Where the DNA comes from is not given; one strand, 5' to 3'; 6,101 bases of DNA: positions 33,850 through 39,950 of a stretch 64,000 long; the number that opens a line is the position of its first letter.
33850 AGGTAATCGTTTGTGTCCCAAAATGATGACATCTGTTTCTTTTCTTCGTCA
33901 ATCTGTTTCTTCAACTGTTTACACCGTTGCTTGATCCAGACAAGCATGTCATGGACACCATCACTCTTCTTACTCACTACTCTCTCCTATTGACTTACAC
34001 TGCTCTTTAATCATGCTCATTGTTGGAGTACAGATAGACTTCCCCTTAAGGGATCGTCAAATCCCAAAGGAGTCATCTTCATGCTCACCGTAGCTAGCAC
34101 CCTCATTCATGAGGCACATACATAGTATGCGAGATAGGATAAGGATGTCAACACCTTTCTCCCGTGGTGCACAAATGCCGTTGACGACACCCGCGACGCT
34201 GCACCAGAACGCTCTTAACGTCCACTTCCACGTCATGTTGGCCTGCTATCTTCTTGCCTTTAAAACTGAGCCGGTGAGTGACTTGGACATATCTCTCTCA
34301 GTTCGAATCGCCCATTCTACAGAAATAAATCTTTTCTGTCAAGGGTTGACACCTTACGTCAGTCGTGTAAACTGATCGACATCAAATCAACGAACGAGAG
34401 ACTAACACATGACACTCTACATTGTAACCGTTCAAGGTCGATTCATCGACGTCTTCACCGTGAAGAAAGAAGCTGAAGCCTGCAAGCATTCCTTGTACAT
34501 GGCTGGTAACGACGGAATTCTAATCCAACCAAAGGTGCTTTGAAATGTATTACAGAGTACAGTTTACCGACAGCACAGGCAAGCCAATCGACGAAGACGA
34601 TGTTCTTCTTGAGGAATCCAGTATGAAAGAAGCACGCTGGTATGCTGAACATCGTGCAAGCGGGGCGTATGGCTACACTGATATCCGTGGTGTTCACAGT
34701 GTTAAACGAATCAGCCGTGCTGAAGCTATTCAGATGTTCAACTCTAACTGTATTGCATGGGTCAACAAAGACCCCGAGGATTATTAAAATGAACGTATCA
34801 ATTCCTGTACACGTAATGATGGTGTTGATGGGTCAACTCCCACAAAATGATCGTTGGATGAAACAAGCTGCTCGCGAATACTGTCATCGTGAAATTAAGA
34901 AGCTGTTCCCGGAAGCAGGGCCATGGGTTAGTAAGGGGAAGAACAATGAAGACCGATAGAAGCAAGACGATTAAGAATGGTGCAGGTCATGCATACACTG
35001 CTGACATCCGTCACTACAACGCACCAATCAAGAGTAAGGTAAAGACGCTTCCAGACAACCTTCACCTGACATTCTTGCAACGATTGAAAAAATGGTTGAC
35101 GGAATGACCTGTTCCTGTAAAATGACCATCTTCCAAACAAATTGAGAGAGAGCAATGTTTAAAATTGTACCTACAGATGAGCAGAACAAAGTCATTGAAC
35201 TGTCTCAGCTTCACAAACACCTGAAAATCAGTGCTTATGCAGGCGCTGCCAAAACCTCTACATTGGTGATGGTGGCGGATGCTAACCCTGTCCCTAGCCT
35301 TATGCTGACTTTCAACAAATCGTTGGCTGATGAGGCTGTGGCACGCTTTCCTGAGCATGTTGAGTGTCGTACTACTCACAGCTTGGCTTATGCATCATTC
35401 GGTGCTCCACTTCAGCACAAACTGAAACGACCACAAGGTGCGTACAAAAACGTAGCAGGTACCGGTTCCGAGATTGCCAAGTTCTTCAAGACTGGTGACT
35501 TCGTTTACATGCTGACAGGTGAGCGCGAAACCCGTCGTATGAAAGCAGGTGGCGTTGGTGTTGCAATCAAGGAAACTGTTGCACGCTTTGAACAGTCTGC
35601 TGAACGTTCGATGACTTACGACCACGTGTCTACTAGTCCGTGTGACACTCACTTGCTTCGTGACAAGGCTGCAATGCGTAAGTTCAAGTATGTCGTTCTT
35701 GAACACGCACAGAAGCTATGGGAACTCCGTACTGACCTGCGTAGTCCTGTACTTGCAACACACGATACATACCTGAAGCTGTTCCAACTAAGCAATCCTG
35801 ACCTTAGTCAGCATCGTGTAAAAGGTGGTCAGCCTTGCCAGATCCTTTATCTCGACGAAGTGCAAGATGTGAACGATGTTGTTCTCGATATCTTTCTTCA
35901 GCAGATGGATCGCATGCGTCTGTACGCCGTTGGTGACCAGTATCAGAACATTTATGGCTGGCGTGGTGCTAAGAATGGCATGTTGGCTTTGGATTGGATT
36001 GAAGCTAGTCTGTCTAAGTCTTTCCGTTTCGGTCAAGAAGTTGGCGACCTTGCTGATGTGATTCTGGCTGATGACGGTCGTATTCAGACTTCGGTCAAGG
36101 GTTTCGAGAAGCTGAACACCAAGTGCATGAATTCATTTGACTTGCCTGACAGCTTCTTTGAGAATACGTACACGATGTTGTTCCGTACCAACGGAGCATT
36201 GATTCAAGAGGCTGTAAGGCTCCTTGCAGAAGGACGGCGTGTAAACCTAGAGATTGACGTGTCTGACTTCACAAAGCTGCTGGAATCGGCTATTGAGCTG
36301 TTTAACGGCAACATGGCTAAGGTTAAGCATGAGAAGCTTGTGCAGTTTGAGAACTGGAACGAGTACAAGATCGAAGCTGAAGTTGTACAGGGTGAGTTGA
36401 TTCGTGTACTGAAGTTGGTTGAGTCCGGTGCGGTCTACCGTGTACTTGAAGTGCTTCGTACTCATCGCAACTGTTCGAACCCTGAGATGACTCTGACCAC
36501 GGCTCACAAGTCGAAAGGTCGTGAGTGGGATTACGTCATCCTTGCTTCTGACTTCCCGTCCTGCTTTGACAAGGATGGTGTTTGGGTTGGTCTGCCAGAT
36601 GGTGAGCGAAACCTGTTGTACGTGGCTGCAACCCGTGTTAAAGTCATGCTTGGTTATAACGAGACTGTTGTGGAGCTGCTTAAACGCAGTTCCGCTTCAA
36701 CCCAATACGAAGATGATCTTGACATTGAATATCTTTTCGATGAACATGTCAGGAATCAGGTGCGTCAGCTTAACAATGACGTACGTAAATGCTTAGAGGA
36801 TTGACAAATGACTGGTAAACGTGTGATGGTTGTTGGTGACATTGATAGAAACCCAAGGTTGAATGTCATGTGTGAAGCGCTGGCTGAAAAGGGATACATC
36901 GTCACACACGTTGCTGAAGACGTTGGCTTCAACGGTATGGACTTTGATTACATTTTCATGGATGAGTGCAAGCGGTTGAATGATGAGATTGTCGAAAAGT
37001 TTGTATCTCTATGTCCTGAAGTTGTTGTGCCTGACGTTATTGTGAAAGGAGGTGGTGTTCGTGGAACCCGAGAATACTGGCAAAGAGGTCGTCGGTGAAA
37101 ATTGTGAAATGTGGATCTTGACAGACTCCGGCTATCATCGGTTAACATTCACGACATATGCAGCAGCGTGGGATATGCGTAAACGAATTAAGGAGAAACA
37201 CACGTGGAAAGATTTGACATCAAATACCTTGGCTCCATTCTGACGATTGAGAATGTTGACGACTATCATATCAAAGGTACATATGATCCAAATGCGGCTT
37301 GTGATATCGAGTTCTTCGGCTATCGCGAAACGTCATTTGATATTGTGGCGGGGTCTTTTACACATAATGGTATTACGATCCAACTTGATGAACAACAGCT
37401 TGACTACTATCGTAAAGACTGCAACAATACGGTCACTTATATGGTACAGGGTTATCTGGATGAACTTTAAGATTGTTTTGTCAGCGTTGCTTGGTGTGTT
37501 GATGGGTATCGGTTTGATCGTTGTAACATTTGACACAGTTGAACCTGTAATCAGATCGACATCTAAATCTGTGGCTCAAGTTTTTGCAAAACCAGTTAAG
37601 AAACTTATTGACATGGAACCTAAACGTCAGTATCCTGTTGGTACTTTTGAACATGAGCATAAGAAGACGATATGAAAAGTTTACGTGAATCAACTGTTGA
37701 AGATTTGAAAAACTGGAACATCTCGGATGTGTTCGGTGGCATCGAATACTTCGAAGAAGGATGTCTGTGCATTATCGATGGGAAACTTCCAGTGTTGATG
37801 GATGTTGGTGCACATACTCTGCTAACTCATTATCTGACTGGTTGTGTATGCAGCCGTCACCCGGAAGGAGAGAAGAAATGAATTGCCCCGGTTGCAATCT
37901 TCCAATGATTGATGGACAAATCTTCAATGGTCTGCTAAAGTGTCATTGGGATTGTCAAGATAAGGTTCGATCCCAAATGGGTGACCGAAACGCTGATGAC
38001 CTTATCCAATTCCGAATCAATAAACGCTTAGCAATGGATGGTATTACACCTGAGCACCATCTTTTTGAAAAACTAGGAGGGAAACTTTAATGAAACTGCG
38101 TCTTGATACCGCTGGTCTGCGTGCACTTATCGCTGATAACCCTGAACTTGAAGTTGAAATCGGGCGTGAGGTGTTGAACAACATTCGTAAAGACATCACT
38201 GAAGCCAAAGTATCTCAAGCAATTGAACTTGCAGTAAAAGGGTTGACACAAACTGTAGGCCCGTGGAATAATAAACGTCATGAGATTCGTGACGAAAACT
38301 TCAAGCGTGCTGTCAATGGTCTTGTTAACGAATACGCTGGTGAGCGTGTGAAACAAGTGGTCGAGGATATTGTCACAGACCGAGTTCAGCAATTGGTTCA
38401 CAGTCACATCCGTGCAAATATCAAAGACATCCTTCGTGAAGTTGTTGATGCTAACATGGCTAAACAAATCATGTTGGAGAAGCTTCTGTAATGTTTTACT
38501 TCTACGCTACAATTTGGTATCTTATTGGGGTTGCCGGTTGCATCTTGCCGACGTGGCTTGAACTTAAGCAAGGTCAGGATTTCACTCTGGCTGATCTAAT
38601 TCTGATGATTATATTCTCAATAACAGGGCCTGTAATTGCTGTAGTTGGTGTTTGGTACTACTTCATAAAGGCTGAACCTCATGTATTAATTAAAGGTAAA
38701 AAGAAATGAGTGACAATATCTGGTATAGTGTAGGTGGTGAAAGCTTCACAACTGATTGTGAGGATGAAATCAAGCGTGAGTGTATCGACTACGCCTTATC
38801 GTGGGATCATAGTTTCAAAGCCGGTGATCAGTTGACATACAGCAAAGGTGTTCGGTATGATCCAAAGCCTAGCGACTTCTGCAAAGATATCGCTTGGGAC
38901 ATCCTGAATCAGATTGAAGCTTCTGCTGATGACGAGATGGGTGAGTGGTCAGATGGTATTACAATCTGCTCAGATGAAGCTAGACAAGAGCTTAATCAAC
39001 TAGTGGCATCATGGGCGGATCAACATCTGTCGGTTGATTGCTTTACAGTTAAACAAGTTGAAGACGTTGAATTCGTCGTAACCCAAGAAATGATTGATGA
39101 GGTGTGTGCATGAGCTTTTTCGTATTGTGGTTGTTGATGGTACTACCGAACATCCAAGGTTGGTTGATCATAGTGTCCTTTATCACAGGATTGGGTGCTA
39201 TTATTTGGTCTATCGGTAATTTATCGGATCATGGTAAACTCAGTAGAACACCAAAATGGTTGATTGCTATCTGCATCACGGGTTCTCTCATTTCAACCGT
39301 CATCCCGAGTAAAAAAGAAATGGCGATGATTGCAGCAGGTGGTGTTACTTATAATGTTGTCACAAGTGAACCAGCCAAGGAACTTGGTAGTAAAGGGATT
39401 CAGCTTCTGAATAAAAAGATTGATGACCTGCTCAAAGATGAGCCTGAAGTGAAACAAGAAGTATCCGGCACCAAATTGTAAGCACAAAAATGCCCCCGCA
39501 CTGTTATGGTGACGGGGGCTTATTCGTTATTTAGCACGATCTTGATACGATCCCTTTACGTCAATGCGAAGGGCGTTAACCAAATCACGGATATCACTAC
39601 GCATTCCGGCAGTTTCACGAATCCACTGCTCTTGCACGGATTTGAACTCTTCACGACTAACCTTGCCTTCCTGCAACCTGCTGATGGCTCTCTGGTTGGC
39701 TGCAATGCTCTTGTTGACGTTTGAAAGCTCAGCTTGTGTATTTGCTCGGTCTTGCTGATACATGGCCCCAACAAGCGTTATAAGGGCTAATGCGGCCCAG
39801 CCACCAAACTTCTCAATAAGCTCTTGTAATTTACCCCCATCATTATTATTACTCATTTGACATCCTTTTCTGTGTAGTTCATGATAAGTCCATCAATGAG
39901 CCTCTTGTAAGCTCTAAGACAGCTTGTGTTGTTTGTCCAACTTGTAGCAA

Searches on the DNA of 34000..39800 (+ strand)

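Call 3: search_dna_similar(query=window:34000-39800:+, collection=phages, mode=near, max_rows=30)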
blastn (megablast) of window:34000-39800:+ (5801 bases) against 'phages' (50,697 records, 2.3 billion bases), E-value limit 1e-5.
Records with a match: 2; places in all: 2; records where one place covers at least 80% of the query: 0.
Best place of each record, by identity: 80-90% 2.
By first word of the organism name: Pseudomonas 2.
By host as written in the record: Pseudomonas putida PpG1 2.
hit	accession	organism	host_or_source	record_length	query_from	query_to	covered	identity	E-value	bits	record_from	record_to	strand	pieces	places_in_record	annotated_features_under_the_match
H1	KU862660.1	Pseudomonas phage phiPMW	Pseudomonas putida PpG1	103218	134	301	3%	82.8%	3e-31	145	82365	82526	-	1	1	hypothetical protein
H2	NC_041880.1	Pseudomonas phage phiPMW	Pseudomonas putida PpG1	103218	134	301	3%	82.8%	3e-31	145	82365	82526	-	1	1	hypothetical protein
